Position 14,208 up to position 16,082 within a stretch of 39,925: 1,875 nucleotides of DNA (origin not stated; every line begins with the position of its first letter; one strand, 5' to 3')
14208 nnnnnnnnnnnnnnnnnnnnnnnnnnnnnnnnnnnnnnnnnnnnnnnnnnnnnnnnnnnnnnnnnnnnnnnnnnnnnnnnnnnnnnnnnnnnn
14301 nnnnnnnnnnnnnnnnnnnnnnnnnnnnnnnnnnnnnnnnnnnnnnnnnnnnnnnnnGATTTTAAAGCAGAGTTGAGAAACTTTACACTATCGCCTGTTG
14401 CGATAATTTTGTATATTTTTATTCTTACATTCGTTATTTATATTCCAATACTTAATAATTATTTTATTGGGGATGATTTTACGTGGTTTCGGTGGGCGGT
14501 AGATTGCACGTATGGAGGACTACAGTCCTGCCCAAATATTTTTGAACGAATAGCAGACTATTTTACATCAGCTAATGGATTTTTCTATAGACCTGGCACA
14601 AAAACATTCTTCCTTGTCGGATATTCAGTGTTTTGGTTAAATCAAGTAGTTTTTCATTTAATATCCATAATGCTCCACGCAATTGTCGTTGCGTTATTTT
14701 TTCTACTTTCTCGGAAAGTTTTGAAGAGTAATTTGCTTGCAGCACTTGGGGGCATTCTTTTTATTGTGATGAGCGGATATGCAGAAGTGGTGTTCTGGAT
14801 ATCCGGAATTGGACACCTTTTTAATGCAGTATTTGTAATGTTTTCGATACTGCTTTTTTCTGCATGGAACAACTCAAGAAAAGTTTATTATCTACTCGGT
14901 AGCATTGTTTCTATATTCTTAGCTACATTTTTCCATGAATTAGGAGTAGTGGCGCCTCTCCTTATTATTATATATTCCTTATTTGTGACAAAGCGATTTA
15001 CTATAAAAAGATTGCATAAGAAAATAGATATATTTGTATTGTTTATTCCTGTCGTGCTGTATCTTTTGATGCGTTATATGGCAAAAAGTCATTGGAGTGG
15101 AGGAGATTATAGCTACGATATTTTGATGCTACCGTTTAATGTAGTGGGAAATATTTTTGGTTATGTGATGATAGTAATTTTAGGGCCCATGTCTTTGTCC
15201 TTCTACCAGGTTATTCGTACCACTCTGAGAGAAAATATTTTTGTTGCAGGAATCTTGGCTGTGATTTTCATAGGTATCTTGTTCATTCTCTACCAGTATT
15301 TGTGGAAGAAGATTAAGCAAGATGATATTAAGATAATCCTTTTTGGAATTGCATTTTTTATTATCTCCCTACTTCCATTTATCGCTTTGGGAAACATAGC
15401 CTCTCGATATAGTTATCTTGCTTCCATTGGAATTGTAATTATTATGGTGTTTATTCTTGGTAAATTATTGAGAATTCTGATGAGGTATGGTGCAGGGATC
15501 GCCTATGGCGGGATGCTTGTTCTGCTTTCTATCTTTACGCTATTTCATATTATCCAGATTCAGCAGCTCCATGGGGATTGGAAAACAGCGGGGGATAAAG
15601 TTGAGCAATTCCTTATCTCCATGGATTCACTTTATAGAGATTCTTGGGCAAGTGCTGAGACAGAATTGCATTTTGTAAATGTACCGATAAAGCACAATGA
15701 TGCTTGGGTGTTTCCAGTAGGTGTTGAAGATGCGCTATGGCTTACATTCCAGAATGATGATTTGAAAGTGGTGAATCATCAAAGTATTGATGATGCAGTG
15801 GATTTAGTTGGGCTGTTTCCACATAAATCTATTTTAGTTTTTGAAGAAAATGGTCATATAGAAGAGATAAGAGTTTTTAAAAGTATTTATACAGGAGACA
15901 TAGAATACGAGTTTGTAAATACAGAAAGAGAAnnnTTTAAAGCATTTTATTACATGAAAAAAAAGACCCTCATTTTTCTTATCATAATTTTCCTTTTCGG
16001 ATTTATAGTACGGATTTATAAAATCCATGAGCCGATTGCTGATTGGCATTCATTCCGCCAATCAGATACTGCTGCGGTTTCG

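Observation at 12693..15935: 1080-aa double GT-C fusion: O-antigen-ligase-like domain joined to a TMTC-like protein glycosyltransferase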

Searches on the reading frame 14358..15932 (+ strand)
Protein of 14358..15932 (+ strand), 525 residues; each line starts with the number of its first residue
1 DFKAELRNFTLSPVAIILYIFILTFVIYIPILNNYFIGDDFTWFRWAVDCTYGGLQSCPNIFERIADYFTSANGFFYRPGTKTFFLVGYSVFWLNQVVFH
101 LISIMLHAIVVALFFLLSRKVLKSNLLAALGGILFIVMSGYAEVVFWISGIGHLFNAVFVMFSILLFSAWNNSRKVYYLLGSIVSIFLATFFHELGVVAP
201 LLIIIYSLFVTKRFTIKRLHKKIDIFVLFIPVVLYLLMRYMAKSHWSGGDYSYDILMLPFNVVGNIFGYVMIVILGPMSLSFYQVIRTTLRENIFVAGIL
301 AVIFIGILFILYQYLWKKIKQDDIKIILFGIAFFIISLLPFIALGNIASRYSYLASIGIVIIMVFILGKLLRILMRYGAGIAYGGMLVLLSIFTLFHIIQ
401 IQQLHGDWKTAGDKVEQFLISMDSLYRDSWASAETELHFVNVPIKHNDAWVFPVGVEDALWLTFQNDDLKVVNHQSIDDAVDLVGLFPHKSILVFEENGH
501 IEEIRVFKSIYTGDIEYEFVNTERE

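Call 4: search_protein_families(library=pfam, proteins=[window:14400-15932:+], max_evalue=1)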
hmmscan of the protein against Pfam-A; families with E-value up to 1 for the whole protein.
window:14400-15932:+ (511 aa): 1 family
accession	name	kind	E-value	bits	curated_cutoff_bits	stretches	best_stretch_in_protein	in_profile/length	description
PF14897.12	EpsG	-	0.0021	17.7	30.1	1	219-388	150-316/326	EpsG family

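Call 8: search_protein_families(library=ncbifam, proteins=[window:14400-15932:+], max_evalue=1)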
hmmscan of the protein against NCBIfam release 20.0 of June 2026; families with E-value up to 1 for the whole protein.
window:14400-15932:+ (511 aa): 0 families

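Call 18: search_solved_structures(query=A1, max_evalue=10, show_alignments=3)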
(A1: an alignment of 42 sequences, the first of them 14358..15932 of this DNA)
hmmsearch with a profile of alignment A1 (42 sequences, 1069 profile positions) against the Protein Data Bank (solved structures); distinct sequences matched with E-value up to 10: 3.
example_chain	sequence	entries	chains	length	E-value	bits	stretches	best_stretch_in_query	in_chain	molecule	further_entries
4j75_A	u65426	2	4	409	0.26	12.5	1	980-1056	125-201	Tryptophanyl-tRNA synthetase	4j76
4jfa_A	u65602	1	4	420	0.27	12.4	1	980-1056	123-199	Tryptophan--tRNA ligase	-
4lba_A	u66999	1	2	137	0.47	11.6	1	954-1006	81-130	conjugative transposon lipoprotein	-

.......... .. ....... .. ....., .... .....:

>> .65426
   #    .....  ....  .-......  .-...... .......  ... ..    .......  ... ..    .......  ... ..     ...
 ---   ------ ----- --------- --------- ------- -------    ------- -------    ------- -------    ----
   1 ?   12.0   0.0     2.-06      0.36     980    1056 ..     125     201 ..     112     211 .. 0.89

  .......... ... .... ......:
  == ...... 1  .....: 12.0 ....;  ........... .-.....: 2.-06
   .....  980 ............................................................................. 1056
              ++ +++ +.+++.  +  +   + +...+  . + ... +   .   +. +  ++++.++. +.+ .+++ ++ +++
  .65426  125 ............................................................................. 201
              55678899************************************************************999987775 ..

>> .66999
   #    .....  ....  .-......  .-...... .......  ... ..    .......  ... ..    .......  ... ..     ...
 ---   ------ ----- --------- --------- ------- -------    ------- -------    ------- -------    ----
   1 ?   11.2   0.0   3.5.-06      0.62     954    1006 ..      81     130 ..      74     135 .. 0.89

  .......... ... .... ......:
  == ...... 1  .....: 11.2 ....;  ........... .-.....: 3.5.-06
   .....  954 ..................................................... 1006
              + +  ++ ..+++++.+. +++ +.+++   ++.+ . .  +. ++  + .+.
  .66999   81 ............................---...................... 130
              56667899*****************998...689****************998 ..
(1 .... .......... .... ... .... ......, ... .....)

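Call 20: search_protein_representatives(protein=window:14358-15932:+)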
Query: 525 residues. Proteins with E-value up to 0.001 (for the whole library): 9513; up to 1e-10: 914; up to 1e-30: 95. The best 150 are listed.
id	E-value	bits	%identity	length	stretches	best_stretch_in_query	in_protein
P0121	4.1e-142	491.2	47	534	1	4-502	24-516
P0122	8.5e-123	427.5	41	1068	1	4-503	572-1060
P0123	3.9e-117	408.8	42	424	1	89-503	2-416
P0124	2.8e-111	389.4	40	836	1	10-486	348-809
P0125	1.2e-106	374.2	38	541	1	2-507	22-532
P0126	8.0e-104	364.8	36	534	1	1-506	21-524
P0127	5.4e-103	362.1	40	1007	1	2-504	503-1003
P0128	2.3e-102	360.0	37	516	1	16-499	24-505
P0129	5.0e-102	358.9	37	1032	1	5-502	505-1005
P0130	2.0e-101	356.9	44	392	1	129-511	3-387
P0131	1.7e-100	353.8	36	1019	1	5-504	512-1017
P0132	3.0e-100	353.0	37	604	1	5-504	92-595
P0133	1.8e-96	340.6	49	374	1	7-293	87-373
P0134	6.3e-94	332.2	38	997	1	4-504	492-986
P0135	1.4e-86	307.9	45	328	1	191-509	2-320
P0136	2.1e-82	294.1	32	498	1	9-502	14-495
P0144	1.5e-68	248.5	33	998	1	4-504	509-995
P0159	5.0e-58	213.7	30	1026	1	18-505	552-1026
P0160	8.7e-58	212.9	29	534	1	2-503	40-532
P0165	7.2e-55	203.3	30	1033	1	11-500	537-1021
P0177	5.4e-48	180.6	27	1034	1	2-506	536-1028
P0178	1.1e-46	176.3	35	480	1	17-463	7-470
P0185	2.9e-45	171.6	29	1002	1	14-497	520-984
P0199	1.6e-41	159.3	30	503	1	12-463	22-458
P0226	1.6e-27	113.1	25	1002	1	3-505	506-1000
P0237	5.6e-23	98.1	27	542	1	15-423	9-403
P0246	2.0e-20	89.6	25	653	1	14-471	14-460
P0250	9.1e-20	87.5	31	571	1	12-408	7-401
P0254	2.5e-19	86.0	27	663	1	19-409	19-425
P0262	1.2e-18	83.8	31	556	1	13-427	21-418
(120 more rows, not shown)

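Call 21: search_protein_families(library=pfam, proteins=[P0121, P0125, P0136, P0160, P0199, P0237, P0246, P0250, P0254, P0262], max_evalue=0.01)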
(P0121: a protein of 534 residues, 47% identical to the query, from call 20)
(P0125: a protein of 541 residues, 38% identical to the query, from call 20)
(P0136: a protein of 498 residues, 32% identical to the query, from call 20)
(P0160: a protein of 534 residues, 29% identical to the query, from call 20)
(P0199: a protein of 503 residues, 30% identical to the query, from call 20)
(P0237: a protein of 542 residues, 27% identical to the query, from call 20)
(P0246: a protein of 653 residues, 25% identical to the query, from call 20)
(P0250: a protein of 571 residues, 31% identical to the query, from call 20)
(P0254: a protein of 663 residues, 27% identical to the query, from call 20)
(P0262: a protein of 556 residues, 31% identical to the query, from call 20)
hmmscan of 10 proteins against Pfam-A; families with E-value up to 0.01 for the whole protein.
P0121 (534 aa): 0 families

P0125 (541 aa): 0 families

P0136 (498 aa): 0 families

P0160 (534 aa): 0 families

P0199 (503 aa): 2 families
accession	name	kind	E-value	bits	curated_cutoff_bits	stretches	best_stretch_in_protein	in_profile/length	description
PF14264.12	Glucos_trans_II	-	4.8e-05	23.1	30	1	90-362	37-314/317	Glucosyl transferase GtrII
PF06127.16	Mpo1-like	-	0.0033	17.9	24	0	215-337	14-88/95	2-hydroxy-palmitic acid dioxygenase Mpo1-like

P0237 (542 aa): 2 families
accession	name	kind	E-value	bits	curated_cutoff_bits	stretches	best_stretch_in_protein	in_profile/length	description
PF02366.24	PMT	-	8.9e-06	25.9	22.7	1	73-227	74-241/245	Dolichyl-phosphate-mannose-protein mannosyltransferase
PF13231.12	PMT_2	-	0.00035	21.3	26.1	1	67-216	7-150/160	Dolichyl-phosphate-mannose-protein mannosyltransferase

P0246 (653 aa): 1 family
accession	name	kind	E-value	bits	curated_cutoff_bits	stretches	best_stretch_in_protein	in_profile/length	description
PF13231.12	PMT_2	-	6.3e-05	23.7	26.1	1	96-227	25-153/160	Dolichyl-phosphate-mannose-protein mannosyltransferase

P0250 (571 aa): 17 families
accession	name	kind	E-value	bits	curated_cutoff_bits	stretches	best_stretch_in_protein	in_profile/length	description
PF07719.23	TPR_2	-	1.3e-20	72.2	27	2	526-557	3-34/34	Tetratricopeptide repeat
PF00515.34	TPR_1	-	2e-20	72.1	27.8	1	458-488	3-33/34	Tetratricopeptide repeat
PF13414.12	TPR_11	-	1.2e-19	70.1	26.8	2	499-538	3-42/42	TPR repeat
PF13181.12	TPR_8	-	4e-15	55.1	25.7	1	458-488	3-33/34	Tetratricopeptide repeat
PF13431.12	TPR_17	-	3.7e-14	52.2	24.4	0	453-476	10-33/34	Tetratricopeptide repeat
PF13432.12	TPR_16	-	1.6e-13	51.2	32.7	2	496-557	3-64/65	Tetratricopeptide repeat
PF14559.12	TPR_19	-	1.9e-12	47.8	25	2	470-513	5-48/68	Tetratricopeptide repeat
PF13424.12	TPR_12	-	5.8e-12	46.1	30.1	1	492-552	5-73/77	Tetratricopeptide repeat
PF13428.12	TPR_14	-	2.2e-11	43.7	23.5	1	492-531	3-42/44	Tetratricopeptide repeat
PF13176.12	TPR_7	-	9.2e-07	28.9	27.9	0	422-443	2-23/36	Tetratricopeptide repeat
PF13374.12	TPR_10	-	3.3e-06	27.4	27.5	0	492-518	4-30/42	Tetratricopeptide repeat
PF07721.20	TPR_4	-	2.2e-05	25.1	27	0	491-514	2-25/26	Tetratricopeptide repeat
PF13174.12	TPR_6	-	0.00034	21.5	26.3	0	495-521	5-31/33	Tetratricopeptide repeat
PF14561.12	TPR_20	-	0.00076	20.2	25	0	480-517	12-49/90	Tetratricopeptide repeat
PF24575.1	TPR_Slam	-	0.0014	19.5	35.2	0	463-512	54-103/104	Surface lipoprotein assembly modifier, N-terminal TPR repeats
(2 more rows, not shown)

P0254 (663 aa): 22 families
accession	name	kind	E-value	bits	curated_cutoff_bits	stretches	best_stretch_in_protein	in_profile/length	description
PF00515.34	TPR_1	-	2.2e-28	97.3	27.8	3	483-510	5-32/34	Tetratricopeptide repeat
PF07719.23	TPR_2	-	6.8e-26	88.7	27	4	584-615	3-34/34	Tetratricopeptide repeat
PF13431.12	TPR_17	-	6.5e-24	82.6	24.4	2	605-636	2-33/34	Tetratricopeptide repeat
PF13414.12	TPR_11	-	1.1e-22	79.8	26.8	3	593-629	5-41/42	TPR repeat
PF14559.12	TPR_19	-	8.8e-21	74.4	25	2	592-637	1-46/68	Tetratricopeptide repeat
PF13428.12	TPR_14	-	2.1e-18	65.4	23.5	2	584-624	3-43/44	Tetratricopeptide repeat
PF13432.12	TPR_16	-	7.1e-17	62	32.7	2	554-616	3-65/65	Tetratricopeptide repeat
PF13181.12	TPR_8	-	3.2e-16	58.5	25.7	1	482-511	4-33/34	Tetratricopeptide repeat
PF13424.12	TPR_12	-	7.2e-14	52.2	30.1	0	584-613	47-76/77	Tetratricopeptide repeat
PF13176.12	TPR_7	-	4.7e-11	42.3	27.9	0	552-578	3-31/36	Tetratricopeptide repeat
PF13371.12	TPR_9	-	5.7e-11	42.7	35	2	454-514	4-64/73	Tetratricopeptide repeat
PF13429.12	TPR_15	-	2.3e-09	37.5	26.2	1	549-644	147-242/280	Tetratricopeptide repeat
PF23914.1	TPR_CcmH_CycH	-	2.8e-08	34.2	42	1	554-645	56-150/158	Cytochrome c-type biogenesis protein H TPR domain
PF25063.1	ARM_TT21_C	-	3e-07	30.9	35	1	453-546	105-197/209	Tetratricopeptide repeat protein 21 C-terminal ARM domain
PF12895.13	ANAPC3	-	1.7e-05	25.4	27.2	1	526-606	2-80/82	Anaphase-promoting complex, cyclosome, subunit 3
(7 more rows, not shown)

P0262 (556 aa): 1 family
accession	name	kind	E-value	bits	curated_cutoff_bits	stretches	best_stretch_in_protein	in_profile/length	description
PF13231.12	PMT_2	-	3.8e-05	24.4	26.1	1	80-237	4-150/160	Dolichyl-phosphate-mannose-protein mannosyltransferase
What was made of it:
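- Closest known: TMTC1-4. Same: Relatives at E~1e-19 to 1e-23 have Pfam PMT/PMT_2 or TM+TPR architecture (calls 20, 21).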

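Call 23: predict_structure(alignment_id=A1)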
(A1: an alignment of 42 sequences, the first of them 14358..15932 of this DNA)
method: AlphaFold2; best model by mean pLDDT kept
length: 525 residues; sequences in the alignment: 42
mean_pLDDT: 87.1   pTM: 0.88
mean pLDDT of the five models: 87.1, 84.8, 84.7, 84.1, 82.9
residues with pLDDT >= 90: 258; 70-90: 225; 50-70: 36; < 50: 6
segments of 3 or more residues with pLDDT < 50: none
pLDDT, mean of each block of 10 residues (from residue 1): 87 96 92 87 84 66 87 75 87 82 95 98 96 85 78 95 97 96 97 93 94 79 92 92 63 70 84 83 82 83 86 86 94 93 62 88 96 95 94 89 90 93 84 89 88 83 87 93 92 93 92 90 52
secondary structure, 60 per line:
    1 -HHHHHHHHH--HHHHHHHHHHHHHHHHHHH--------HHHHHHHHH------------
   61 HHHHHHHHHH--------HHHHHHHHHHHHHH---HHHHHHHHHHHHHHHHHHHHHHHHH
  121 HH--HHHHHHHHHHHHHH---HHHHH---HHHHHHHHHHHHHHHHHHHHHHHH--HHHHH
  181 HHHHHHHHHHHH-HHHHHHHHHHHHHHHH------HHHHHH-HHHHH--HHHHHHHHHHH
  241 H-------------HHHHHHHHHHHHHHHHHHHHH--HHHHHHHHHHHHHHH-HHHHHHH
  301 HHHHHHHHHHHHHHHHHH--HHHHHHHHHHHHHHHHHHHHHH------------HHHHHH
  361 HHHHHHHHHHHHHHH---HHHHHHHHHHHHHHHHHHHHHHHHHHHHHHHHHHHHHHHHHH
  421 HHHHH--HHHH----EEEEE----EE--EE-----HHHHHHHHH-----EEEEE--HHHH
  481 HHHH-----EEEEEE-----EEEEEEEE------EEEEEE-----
elements in order: H2-10 H13-31 H40-48 H61-70 H79-92 H96-122 H125-138 H142-146 H150-173 H176-192 H194-209 H216-221 H223-227 H230-241 H255-275 H278-292 H294-318 H321-342 H355-375 H379-425 H428-431 E436-440 H456-464 E470-474 H477-484 E490-495 E501-508 E515-520
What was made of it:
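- On TMTC (GT105): The C terminus is a ~90-aa alpha/beta domain (call 23).
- There is no TPR or MIR protein-binding domain (calls 4, 23).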

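Call 27: fold_search(model_id=the predicted structure, library=pdb)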
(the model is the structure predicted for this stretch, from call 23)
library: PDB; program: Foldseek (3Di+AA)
matches with E <= 10: 167; with E <= 0.001: 4
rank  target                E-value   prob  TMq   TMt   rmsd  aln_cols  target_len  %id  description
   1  7oci_F                2.0e-04  1.00  0.47  0.40  12.5       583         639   10  Cryo-EM structure of yeast Ost6p containing oligosaccharyltransferase complex (released 2022-02-16)
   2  6s7t_A                5.3e-04  1.00  0.49  0.38  14.4       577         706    9  Cryo-EM structure of human oligosaccharyltransferase complex OST-B (released 2019-12-18)
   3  6ftg_5                6.0e-04  1.00  0.49  0.41  14.1       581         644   12  Subtomogram average of OST-containing ribosome-translocon complexes from canine rough microsomal membranes (released 2018-03-21)
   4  6gxc_A                9.9e-04  1.00  0.44  0.34   9.6       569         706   12  Bacterial oligosaccharyltransferase PglB in complex with an inhibitory peptide and a reactive lipid-linked oligosaccha (released 2018-11-14)
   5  8age_A                1.1e-03  1.00  0.52  0.44  12.1       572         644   11  Structure of yeast oligosaccharylransferase complex with acceptor peptide bound (released 2022-12-07)
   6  8pn9_A                1.3e-03  1.00  0.51  0.42  12.5       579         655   11  Structure of human oligosaccharyltransferase OST-A complex bound to NGI-1 (released 2024-05-08)
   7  9n9j_I                1.3e-03  1.00  0.48  0.37  15.0       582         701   10  Structure of a GRP94 folding intermediate engaged with a CCDC134- and FKBP11-bound secretory translocon (released 2025-11-19)
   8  5ogl_A                1.3e-03  1.00  0.44  0.35   9.5       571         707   13  Structure of bacterial oligosaccharyltransferase PglB in complex with an acceptor peptide and an lipid-linked oligosac (released 2017-10-25)
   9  6s7o_A                2.8e-03  1.00  0.47  0.39  13.0       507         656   12  Cryo-EM structure of human oligosaccharyltransferase complex OST-A (released 2019-12-18)
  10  8agc_A                3.8e-03  1.00  0.45  0.36  14.1       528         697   11  Structure of yeast oligosaccharylransferase complex with lipid-linked oligosaccharide and non-acceptor peptide bound (released 2022-12-07)
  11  7zlh_A                8.4e-03  1.00  0.38  0.33  11.0       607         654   12  Cryo-EM structure of C-mannosyltransferase CeDPY19, in apo state, bound to CMT2-Fab and anti-Fab nanobody (released 2023-01-11)
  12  8agb_A                1.2e-02  1.00  0.45  0.38  12.6       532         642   12  Structure of yeast oligosaccharylransferase complex with lipid-linked oligosaccharide bound (released 2022-12-07)
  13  7zlg_A                1.3e-02  1.00  0.43  0.36  12.0       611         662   11  Cryo-EM structure of C-mannosyltransferase CeDPY19, in complex with acceptor peptide and bound to CMT2-Fab and anti-Fa (released 2023-01-11)
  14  8if8_B                1.7e-02  1.00  0.40  0.35  16.8       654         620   11  Arabinosyltransferase AftA (released 2023-05-31)
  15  6p25_B                1.9e-02  1.00  0.30  0.23   6.2       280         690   14  Structure of S. cerevisiae protein O-mannosyltransferase Pmt1-Pmt2 complex bound to the sugar donor and a peptide acce (released 2019-07-10)
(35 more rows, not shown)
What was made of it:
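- On GT-C_A fold glycosyltransferases: Hits to STT3, PglB, DPY19, AftA, Pmt1/2/4 and ALG3, with probability 1.00, E 2e-4 to 0.09 and TMq up to 0.52 (calls 23, 27).
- Closest known: TMTC1-4. Same: GT-C_A fold (call 27).
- C half matches GT-C_A enzymes (call 27), from a high-confidence model (call 23). Foldseek ranks the lipid-PP-oligosaccharide-using OSTs (STT3/PglB) above PMTs (call 27).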

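Call 42: search_solved_structures(query=A4, max_evalue=10, show_alignments=2)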
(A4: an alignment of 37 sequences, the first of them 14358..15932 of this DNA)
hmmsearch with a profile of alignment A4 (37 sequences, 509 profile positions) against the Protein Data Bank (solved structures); distinct sequences matched with E-value up to 10: 1.
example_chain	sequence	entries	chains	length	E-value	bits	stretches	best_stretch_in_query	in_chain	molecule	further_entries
9vxw_A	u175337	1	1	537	2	10.3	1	137-234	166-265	Aquaporin-11,sfGFP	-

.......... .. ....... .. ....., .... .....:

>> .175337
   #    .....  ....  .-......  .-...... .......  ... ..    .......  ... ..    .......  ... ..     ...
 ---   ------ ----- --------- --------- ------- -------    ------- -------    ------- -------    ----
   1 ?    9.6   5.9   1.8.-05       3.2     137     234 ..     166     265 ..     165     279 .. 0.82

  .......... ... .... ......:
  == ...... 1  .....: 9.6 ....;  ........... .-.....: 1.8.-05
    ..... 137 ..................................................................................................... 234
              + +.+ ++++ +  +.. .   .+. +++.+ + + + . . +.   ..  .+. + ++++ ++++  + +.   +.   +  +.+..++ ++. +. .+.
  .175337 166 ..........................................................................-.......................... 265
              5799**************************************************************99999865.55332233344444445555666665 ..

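Call 43: search_protein_families(library=pfam, alignment_id=A4, max_evalue=0.01)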
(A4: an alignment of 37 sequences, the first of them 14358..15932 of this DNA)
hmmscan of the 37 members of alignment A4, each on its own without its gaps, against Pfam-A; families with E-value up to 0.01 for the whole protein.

A. member 1, window:14358-15932:+ (525 aa): 0 families

B. families by the number of members that match (of 37 scanned): 35 families (the first 25 are shown)
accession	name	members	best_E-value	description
PF13231.12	PMT_2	7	5.7e-08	Dolichyl-phosphate-mannose-protein mannosyltransferase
PF13414.12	TPR_11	6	3.9e-26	TPR repeat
PF07719.23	TPR_2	5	1.1e-28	Tetratricopeptide repeat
PF00515.34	TPR_1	5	2.1e-28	Tetratricopeptide repeat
PF13431.12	TPR_17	5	6.5e-24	Tetratricopeptide repeat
PF13181.12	TPR_8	5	4.5e-23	Tetratricopeptide repeat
PF13432.12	TPR_16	5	1.3e-20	Tetratricopeptide repeat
PF13428.12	TPR_14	5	2.1e-18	Tetratricopeptide repeat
PF13424.12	TPR_12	5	2.4e-16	Tetratricopeptide repeat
PF13174.12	TPR_6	5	5.1e-07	Tetratricopeptide repeat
PF14559.12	TPR_19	4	8.8e-21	Tetratricopeptide repeat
PF13176.12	TPR_7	4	4.7e-11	Tetratricopeptide repeat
PF13371.12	TPR_9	4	5.7e-11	Tetratricopeptide repeat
PF13374.12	TPR_10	3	4.1e-13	Tetratricopeptide repeat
PF25063.1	ARM_TT21_C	3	3e-07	Tetratricopeptide repeat protein 21 C-terminal ARM domain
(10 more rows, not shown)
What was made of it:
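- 14394..15662 (+): C module, aa 568-990: GT-C_A fold membrane glycosyltransferase (about 11 TM) of the PMT/TMTC/ArnT clan. AF2 pLDDT 87, pTM 0.88 (call 23); Foldseek hits STT3/PglB, DPY19, AftA, Pmt1/2/4, ALG3 (call 27); relatives with Pfam PMT/PMT_2 or TM+TPR architecture (calls 20, 21, 43)
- C-module relatives: they carry Pfam PMT/PMT_2 or TPR tails (calls 20, 21, 43).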

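Call 51: find_encoding_contigs(protein=P0121, flank=8000, max_places=2)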
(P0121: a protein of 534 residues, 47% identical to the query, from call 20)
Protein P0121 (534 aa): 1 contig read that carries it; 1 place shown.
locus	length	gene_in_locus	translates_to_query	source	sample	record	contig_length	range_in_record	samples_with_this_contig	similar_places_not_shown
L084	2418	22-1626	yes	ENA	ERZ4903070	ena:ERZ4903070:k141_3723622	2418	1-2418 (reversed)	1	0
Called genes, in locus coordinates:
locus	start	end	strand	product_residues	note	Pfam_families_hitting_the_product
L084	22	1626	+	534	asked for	-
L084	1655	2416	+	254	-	?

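Call 52: find_encoding_contigs(protein=P0125, flank=8000, max_places=2)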
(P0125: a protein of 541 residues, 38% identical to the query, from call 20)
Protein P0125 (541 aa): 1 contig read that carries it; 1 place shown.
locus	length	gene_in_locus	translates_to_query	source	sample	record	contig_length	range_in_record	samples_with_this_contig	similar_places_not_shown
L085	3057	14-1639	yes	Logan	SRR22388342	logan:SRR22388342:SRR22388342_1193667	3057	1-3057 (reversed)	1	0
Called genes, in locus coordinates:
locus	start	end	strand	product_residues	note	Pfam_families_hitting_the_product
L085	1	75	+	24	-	?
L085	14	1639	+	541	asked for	-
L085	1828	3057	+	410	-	?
